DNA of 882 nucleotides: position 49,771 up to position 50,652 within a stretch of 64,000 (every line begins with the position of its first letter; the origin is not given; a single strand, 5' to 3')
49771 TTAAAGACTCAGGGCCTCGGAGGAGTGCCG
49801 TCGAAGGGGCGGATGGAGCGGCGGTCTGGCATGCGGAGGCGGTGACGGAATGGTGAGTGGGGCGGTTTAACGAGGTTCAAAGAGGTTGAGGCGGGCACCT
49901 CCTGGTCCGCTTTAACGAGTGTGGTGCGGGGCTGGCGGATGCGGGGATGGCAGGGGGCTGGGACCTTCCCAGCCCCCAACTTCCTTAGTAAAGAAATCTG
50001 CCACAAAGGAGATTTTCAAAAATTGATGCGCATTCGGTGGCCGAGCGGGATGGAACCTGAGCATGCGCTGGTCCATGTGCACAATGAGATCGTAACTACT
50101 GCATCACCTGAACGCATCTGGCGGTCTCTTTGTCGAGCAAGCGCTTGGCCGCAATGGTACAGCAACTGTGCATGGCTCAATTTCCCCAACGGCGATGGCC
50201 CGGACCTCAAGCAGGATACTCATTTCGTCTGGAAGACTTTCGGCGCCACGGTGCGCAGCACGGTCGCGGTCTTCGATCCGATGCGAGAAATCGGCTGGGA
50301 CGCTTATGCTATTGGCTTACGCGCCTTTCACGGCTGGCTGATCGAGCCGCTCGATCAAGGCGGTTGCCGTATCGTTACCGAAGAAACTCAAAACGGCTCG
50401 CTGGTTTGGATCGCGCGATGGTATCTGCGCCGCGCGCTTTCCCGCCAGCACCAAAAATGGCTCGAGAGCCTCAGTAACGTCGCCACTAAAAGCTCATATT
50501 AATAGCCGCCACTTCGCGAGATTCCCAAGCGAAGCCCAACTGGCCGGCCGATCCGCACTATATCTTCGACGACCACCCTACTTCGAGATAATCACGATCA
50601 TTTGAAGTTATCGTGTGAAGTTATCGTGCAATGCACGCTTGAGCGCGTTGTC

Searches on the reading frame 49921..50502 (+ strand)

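Call 43: search_protein_families(library=pfam, proteins=[window:49921-50502:+], max_evalue=0.01)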
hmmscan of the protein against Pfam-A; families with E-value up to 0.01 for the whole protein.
window:49921-50502:+ (193 aa): 1 family
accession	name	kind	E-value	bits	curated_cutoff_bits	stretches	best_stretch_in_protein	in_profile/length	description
PF10604.15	Polyketide_cyc2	-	6.6e-08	33.4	27.4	1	52-184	3-137/142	Polyketide cyclase / dehydrase and lipid transport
